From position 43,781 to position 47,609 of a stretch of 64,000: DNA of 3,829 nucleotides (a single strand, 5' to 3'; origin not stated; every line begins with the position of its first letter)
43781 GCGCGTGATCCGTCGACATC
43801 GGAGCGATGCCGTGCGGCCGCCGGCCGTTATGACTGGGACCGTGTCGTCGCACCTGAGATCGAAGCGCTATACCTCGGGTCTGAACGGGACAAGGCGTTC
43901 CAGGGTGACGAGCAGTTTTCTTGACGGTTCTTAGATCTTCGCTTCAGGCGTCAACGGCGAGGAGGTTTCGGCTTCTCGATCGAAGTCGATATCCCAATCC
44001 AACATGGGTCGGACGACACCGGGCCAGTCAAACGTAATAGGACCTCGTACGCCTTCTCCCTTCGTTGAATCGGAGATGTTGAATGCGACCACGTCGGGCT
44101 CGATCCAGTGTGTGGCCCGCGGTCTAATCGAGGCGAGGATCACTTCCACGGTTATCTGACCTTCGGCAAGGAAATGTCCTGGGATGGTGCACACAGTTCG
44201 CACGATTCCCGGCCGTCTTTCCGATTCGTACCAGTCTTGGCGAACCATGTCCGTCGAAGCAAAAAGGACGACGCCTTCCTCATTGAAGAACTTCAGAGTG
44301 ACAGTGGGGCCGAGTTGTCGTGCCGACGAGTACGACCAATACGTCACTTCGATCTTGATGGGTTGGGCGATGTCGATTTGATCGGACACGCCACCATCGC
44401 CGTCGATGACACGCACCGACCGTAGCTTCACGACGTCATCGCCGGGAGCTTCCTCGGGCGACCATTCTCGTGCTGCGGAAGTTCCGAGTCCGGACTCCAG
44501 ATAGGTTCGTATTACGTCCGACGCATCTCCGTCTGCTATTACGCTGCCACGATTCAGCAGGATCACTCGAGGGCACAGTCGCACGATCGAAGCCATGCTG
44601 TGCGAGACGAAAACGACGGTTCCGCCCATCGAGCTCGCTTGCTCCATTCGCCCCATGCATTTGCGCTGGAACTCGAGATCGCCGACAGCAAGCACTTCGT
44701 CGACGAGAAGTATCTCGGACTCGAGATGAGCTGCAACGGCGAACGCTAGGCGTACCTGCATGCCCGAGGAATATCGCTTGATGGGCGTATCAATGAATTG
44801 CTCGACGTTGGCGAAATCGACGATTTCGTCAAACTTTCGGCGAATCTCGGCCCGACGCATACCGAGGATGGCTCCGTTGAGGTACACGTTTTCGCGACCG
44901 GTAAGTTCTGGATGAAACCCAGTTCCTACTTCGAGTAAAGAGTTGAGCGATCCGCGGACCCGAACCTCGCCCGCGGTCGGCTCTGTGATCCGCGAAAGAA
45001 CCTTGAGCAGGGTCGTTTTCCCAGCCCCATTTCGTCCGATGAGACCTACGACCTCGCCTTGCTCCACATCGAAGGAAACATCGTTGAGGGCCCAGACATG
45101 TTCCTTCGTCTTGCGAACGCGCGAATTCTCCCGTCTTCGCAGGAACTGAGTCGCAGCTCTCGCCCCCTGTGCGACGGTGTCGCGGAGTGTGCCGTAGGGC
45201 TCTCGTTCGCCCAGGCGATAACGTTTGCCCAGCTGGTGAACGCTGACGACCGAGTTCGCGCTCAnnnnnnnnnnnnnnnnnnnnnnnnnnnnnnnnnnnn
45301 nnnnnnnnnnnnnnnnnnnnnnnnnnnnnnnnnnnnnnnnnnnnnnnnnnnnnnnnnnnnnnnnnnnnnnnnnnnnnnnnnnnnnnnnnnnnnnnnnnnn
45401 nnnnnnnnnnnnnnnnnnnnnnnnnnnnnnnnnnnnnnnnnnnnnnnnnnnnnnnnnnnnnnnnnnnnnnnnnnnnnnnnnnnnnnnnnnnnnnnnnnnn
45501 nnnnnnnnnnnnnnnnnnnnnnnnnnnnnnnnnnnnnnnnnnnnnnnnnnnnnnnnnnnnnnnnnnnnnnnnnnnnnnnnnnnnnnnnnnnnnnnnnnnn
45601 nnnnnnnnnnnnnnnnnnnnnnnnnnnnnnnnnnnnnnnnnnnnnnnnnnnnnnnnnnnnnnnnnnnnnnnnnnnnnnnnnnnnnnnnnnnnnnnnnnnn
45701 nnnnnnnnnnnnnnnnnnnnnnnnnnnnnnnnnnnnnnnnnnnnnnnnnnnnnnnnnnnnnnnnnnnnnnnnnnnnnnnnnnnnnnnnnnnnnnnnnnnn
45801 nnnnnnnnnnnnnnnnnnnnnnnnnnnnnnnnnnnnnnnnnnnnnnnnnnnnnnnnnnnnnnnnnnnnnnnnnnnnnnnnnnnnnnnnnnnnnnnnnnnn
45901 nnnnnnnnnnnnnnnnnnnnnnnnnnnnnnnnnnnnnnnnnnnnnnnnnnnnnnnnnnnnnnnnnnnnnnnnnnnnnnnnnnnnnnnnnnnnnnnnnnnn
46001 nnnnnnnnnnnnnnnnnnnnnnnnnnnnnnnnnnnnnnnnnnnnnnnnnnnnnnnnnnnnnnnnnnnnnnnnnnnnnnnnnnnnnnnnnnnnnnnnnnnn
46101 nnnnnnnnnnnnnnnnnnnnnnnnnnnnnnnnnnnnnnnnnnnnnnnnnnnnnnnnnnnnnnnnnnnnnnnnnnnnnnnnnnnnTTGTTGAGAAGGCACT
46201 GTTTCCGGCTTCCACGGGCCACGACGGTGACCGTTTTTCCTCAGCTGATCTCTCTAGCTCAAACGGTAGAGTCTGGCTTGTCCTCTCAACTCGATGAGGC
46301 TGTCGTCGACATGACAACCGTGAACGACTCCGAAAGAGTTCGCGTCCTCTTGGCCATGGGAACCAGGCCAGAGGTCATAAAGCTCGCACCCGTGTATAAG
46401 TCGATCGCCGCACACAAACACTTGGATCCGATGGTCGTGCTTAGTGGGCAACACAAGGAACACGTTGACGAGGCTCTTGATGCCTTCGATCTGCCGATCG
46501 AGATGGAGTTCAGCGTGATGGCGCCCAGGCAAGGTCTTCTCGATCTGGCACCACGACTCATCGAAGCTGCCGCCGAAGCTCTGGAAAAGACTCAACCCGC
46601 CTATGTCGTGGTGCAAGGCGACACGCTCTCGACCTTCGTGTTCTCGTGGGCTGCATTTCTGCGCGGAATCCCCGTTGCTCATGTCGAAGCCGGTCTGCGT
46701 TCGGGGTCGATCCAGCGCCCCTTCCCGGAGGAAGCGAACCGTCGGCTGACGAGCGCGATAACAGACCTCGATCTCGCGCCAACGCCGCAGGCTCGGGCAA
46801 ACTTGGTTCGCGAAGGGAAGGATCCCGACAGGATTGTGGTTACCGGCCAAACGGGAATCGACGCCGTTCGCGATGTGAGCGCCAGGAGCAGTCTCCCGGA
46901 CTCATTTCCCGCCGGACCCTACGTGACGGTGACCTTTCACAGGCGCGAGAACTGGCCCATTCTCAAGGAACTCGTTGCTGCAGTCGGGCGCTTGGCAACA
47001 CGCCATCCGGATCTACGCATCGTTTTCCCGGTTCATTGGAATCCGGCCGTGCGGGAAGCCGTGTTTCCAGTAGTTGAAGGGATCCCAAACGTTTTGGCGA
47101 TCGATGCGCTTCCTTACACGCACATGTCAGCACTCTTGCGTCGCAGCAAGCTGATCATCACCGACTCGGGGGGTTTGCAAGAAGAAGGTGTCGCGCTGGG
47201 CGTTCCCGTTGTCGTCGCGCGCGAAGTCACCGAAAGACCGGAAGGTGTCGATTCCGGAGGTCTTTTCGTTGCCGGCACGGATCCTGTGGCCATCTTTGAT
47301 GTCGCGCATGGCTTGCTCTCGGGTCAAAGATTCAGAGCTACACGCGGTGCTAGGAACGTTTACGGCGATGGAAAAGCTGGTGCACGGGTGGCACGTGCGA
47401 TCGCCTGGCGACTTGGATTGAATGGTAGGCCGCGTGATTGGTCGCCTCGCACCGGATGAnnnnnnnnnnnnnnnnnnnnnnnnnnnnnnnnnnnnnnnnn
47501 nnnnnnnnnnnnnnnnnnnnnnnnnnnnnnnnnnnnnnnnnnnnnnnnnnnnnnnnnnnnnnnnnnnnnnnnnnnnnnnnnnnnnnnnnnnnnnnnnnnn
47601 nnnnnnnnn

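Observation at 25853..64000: ~36-kb glycan-assembly super-locus that mixes ABC-transporter, Wzy_C/ligase and PCP/BY-kinase logic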

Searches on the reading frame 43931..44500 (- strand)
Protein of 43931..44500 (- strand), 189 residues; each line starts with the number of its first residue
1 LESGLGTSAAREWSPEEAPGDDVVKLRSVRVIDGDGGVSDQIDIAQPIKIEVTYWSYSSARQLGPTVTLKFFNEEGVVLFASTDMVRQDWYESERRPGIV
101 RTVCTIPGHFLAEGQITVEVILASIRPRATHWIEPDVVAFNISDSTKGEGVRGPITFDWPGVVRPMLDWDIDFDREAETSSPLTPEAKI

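Call 73: search_solved_structures(query=window:43931-44500:-, max_evalue=1, show_alignments=1)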
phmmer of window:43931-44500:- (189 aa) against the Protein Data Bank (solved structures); distinct sequences matched with E-value up to 1: 0.
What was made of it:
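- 43931..45265 (-): Wzt ABC ATPase with a C-terminal extension of about 190 aa (Wzt_C-like carbohydrate-binding domain). The C-terminal part has no PDB sequence match (call 73).
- On ABC-transporter-dependent (Wzm/Wzt) glycan pathway with terminal-cap recognition: No PDB sequence match (call 73).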

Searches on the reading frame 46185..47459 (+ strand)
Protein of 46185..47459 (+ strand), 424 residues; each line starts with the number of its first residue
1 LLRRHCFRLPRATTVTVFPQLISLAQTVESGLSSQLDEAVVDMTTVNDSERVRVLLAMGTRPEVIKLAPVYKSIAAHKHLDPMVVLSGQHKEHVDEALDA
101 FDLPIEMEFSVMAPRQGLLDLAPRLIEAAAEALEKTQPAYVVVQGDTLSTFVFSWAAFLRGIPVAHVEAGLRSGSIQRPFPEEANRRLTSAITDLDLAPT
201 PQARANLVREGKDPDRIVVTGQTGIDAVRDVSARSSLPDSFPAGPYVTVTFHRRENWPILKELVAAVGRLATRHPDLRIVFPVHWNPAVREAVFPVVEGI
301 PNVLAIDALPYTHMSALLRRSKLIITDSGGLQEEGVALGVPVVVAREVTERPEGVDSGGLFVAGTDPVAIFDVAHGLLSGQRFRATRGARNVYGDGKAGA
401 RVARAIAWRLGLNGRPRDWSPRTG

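Call 5: search_protein_families(library=pfam, proteins=[window:46185-47459:+], max_evalue=0.001)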
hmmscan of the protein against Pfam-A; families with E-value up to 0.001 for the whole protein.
window:46185-47459:+ (424 aa): 1 family
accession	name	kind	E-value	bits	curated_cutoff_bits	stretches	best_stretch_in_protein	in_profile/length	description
PF02350.25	Epimerase_2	-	8.9e-94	314.6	30.6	1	73-406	2-346/347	UDP-N-acetylglucosamine 2-epimerase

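Call 11: search_protein_families(library=ncbifam, proteins=[window:46185-47459:+], max_evalue=0.001)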
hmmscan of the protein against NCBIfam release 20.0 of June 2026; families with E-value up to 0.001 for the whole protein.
window:46185-47459:+ (424 aa): 2 families
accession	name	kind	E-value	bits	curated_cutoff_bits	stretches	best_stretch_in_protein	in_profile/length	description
TIGR00236.1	wecB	equivalog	2.8e-98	329.4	210.15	1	53-406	2-362/366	non-hydrolyzing UDP-N-acetylglucosamine 2-epimerase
TIGR03568.1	NeuC_NnaA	equivalog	2.3e-16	59.7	235.9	1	53-403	2-362/365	UDP-N-acetylglucosamine 2-epimerase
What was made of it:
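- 46185..47459 (+): WecB UDP-GlcNAc 2-epimerase. The true start is probably downstream of 46317. TIGR00236, 329 bits (call 11).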
